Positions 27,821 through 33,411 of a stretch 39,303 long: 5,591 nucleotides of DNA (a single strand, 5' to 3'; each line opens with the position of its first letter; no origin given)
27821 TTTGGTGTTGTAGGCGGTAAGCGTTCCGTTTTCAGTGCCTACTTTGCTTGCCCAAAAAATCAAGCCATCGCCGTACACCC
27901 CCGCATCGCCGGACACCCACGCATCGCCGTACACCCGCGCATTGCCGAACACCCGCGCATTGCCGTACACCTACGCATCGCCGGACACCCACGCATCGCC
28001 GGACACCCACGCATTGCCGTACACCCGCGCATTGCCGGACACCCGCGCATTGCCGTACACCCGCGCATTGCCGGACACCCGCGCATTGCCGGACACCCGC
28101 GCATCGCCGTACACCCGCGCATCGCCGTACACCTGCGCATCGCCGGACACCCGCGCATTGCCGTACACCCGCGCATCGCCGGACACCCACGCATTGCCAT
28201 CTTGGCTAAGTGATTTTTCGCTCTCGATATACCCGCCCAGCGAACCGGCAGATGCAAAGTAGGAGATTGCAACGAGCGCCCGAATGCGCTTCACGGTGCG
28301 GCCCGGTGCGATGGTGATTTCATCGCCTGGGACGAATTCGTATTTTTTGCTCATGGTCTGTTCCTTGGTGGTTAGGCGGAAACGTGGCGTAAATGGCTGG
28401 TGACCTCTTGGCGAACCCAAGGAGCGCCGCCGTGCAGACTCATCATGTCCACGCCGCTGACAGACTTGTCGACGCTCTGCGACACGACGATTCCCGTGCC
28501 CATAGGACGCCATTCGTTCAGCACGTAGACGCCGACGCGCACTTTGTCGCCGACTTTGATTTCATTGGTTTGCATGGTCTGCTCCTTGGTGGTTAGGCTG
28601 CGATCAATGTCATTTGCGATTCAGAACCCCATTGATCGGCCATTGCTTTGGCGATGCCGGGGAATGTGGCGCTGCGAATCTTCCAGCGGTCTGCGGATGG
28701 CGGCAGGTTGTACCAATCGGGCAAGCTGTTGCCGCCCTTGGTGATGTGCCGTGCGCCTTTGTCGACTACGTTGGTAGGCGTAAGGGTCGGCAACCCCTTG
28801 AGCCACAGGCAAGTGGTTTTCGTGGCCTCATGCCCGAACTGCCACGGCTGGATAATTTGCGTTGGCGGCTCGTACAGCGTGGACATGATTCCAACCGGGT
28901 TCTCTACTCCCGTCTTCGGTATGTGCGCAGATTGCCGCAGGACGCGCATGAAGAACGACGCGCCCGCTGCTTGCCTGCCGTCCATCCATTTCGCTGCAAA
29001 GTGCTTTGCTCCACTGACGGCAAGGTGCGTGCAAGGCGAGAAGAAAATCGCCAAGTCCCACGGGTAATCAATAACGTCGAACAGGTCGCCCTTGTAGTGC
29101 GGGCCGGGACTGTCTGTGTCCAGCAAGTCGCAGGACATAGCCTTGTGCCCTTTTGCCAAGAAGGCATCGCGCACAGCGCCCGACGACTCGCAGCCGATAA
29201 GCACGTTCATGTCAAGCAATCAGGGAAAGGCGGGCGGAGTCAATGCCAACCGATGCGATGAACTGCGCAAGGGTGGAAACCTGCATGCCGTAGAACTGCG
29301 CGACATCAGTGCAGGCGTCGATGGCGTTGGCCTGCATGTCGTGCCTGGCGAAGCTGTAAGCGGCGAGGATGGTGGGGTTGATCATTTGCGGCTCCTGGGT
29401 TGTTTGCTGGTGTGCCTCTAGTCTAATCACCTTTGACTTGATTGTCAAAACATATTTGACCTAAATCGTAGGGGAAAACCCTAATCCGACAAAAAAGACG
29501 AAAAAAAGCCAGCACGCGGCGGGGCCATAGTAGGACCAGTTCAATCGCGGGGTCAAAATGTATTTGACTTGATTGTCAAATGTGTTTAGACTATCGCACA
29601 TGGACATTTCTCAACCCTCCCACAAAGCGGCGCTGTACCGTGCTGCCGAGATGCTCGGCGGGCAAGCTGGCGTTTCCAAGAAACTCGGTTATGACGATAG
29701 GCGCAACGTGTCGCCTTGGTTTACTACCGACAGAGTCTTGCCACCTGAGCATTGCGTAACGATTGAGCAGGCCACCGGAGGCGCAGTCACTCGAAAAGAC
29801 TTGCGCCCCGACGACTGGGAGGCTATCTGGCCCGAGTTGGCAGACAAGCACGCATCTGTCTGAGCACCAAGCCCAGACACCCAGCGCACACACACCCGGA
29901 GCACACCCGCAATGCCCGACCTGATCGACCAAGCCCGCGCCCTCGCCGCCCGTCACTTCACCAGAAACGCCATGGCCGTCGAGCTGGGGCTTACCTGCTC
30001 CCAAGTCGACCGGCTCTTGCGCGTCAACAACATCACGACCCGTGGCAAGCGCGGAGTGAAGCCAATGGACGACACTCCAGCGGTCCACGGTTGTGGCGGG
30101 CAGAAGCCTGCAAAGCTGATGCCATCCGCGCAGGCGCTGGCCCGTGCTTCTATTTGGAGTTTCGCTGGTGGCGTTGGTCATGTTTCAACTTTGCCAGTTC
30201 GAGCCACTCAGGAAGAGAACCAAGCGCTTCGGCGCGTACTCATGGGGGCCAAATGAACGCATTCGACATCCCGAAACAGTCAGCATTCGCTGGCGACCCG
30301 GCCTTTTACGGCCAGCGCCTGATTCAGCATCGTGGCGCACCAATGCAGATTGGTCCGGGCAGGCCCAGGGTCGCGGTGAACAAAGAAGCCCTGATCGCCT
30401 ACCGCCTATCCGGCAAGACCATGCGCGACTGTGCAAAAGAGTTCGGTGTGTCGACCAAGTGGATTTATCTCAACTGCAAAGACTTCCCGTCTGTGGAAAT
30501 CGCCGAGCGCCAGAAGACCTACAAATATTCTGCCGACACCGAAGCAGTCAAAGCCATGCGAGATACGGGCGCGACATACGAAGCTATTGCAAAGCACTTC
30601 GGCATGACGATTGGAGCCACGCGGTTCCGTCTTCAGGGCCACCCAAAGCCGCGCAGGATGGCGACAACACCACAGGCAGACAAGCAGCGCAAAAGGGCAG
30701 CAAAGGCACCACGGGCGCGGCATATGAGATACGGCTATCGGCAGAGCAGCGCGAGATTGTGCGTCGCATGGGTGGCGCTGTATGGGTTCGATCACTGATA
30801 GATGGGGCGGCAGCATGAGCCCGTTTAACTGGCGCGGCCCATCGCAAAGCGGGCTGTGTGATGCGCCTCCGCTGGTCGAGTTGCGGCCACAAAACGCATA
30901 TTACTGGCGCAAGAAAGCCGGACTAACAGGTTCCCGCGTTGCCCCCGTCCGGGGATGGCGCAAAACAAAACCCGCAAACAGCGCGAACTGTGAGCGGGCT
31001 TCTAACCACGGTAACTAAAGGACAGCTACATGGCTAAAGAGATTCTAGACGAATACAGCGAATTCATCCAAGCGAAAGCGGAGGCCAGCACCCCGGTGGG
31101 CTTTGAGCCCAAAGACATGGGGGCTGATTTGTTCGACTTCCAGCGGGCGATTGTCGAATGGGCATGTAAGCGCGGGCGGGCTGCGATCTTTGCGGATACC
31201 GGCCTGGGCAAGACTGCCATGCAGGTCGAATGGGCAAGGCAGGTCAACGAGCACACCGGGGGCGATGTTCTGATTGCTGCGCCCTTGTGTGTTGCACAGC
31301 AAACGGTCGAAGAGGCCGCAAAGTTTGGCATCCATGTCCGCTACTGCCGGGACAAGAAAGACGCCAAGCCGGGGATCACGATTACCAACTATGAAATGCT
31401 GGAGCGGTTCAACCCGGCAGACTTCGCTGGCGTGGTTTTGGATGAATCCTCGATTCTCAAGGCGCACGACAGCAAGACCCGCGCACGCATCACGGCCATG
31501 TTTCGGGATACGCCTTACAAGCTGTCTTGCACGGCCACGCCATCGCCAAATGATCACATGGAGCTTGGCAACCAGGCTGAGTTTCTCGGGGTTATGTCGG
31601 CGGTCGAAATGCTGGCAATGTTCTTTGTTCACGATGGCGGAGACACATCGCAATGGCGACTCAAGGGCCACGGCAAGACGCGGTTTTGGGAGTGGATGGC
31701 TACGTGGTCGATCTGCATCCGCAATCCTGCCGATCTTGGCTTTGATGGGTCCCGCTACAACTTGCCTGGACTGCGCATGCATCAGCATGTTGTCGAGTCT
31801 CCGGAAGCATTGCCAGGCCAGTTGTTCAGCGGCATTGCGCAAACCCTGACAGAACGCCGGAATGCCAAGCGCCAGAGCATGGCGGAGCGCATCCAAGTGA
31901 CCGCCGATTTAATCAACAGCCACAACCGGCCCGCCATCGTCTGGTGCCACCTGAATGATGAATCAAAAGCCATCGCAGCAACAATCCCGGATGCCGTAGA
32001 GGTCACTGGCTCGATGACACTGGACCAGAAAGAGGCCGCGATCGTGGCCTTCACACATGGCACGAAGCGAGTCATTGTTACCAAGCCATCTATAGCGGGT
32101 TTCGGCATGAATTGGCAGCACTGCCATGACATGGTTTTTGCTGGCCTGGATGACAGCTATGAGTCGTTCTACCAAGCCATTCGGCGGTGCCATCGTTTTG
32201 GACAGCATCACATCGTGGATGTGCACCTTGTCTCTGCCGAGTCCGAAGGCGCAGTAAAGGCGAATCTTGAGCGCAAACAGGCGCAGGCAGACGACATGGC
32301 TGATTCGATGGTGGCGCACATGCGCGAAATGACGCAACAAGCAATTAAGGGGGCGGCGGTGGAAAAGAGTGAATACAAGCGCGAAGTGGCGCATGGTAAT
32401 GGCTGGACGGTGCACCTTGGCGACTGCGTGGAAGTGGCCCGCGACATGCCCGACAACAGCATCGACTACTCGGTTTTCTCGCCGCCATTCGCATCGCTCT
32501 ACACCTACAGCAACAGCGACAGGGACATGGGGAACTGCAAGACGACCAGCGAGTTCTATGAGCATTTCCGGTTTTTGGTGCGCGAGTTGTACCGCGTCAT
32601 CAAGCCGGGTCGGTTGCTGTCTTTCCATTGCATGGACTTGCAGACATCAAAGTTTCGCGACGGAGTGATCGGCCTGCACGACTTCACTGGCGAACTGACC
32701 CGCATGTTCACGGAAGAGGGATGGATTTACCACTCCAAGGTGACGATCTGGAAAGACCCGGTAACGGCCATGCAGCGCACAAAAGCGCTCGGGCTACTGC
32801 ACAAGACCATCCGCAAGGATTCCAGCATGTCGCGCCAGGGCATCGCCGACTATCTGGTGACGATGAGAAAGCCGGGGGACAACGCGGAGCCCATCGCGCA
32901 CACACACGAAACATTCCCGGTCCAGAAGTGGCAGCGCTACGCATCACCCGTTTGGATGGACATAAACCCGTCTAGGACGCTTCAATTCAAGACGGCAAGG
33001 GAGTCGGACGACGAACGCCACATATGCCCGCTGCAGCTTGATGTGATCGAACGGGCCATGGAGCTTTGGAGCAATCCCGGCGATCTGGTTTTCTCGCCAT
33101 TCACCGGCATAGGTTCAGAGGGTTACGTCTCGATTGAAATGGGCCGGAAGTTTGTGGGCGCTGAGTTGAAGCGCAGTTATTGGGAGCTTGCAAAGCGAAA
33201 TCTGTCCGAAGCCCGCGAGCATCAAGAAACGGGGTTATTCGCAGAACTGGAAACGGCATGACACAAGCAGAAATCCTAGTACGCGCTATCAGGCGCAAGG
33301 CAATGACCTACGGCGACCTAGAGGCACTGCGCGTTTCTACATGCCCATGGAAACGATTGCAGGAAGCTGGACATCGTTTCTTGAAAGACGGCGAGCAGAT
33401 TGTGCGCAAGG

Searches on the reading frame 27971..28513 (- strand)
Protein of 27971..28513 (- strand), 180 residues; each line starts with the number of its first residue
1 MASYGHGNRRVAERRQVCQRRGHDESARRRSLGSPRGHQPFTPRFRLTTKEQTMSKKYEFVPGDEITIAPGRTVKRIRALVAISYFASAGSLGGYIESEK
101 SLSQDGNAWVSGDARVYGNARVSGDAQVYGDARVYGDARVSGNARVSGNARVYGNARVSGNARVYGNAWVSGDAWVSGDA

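Call 44: search_protein_families(library=pfam, proteins=[window:27971-28513:-], max_evalue=0.01)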
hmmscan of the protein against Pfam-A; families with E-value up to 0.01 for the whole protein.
window:27971-28513:- (180 aa): 3 families
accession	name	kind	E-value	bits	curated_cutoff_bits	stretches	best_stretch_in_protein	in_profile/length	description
PF18836.7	B_solenoid_ydck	-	3.5e-21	73.7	30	5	126-142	1-17/17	YdcK Beta solenoid repeat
PF04519.19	Bactofilin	-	7.4e-05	23.4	27.9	1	92-167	9-79/98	Polymer-forming cytoskeletal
PF13567.11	DUF4131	-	0.0058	16.8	31.6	0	74-153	26-109/165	Domain of unknown function (DUF4131)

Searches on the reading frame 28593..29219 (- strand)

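Call 44: search_protein_families(library=pfam, proteins=[window:28593-29219:-], max_evalue=0.01)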
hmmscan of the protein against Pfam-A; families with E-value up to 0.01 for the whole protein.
window:28593-29219:- (208 aa): 0 families

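Call 63: search_protein_families(library=phrogs, proteins=[window:28593-29219:-], max_evalue=0.001)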
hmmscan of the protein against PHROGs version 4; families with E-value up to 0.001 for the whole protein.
window:28593-29219:- (208 aa): 2 families
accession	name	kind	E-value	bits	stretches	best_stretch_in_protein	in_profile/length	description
phrog_757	-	other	4.8e-62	210.2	1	3-202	14-223/247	DNA methyltransferase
phrog_27471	-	unknown function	7.8e-35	120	1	98-198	3-93/93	-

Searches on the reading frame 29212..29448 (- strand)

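Call 53: search_protein_families(library=pfam, proteins=[window:29212-29448:-], max_evalue=1)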
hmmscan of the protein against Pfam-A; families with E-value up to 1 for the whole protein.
window:29212-29448:- (78 aa): 1 family
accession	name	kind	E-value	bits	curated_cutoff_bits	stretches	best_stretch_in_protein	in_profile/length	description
PF18437.6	Nup54_C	-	0.096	13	26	1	43-77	5-39/39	Nup54 C-terminal interacting domain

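Call 63: search_protein_families(library=phrogs, proteins=[window:29212-29448:-], max_evalue=0.001)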
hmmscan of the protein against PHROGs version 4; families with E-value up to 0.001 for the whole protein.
window:29212-29448:- (78 aa): 0 families

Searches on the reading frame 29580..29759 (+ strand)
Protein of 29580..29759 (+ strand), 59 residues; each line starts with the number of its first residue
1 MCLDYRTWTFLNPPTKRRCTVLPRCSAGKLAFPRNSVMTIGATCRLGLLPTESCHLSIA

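Call 53: search_protein_families(library=pfam, proteins=[window:29580-29759:+], max_evalue=1)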
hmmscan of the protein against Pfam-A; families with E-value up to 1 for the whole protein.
window:29580-29759:+ (59 aa): 1 family
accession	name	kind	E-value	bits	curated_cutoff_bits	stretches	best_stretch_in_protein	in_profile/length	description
PF18260.7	Nab2p_Zf1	-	0.32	11.4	25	1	18-29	9-20/26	Nuclear polyadenylated RNA-binding 2 protein CCCH zinc finger 1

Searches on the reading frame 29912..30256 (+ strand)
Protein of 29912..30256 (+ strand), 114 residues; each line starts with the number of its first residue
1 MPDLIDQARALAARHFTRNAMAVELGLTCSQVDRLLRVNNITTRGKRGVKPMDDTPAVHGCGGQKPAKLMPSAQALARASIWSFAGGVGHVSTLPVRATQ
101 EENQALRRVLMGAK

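Call 53: search_protein_families(library=pfam, proteins=[window:29912-30256:+], max_evalue=1)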
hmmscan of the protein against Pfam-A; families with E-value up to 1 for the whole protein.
window:29912-30256:+ (114 aa): 1 family
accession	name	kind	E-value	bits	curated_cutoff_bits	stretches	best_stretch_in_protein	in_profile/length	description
PF20132.4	DUF6522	-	0.058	13.6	25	1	20-50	17-47/88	Family of unknown function (DUF6522)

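Call 63: search_protein_families(library=phrogs, proteins=[window:29912-30256:+], max_evalue=0.001)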
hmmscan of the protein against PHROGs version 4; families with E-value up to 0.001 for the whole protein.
window:29912-30256:+ (114 aa): 0 families

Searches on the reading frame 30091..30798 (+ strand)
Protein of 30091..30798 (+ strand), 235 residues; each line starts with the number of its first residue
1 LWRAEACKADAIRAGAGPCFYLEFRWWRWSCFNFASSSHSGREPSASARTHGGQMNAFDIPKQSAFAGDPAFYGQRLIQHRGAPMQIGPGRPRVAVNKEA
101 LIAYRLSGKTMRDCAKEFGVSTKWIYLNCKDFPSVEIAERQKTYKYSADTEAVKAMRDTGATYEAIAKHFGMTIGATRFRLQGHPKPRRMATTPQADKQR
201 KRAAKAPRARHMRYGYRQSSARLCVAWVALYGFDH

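Call 44: search_protein_families(library=pfam, proteins=[window:30091-30798:+], max_evalue=0.01)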
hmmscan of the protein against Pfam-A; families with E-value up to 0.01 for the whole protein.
window:30091-30798:+ (235 aa): 3 families
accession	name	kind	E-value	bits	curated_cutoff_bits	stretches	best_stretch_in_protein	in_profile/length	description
PF08281.18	Sigma70_r4_2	-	0.00012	22.1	25.7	0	98-121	16-39/54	Sigma-70, region 4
PF13384.12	HTH_23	-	0.00053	20.2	24.6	0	152-173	10-30/50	Homeodomain-like domain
PF13518.12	HTH_28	-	0.00066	20.2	25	0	151-173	4-25/52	Helix-turn-helix domain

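Call 63: search_protein_families(library=phrogs, proteins=[window:30091-30798:+], max_evalue=0.001)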
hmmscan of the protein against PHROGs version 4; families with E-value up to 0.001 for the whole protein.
window:30091-30798:+ (235 aa): 1 family
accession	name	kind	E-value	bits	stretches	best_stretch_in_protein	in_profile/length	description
phrog_3855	-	DNA, RNA and nucleotide metabolism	0.00048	21.5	0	142-182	61-101/115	HTH DNA binding protein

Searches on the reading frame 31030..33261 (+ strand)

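Call 13: search_protein_families(library=pfam, proteins=[window:31030-33261:+], max_evalue=0.01)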
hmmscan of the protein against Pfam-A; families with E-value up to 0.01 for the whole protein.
window:31030-33261:+ (743 aa): 5 families
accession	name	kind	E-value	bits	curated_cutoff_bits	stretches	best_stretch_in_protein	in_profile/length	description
PF01555.25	N6_N4_Mtase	-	8.2e-16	59.1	26.7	1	479-722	2-220/221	DNA methylase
PF00271.37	Helicase_C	-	8.3e-09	36.1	23.5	1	289-391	4-110/110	Helicase conserved C-terminal domain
PF00176.29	SNF2-rel_dom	-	1.2e-05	25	24.9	1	38-187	2-179/290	SNF2-related domain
PF00270.35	DEAD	-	6.1e-05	23.2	26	1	37-174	3-162/167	DEAD/DEAH box helicase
PF04851.21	ResIII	-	0.0006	20.2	22.5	1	46-172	21-163/164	Type III restriction enzyme, res subunit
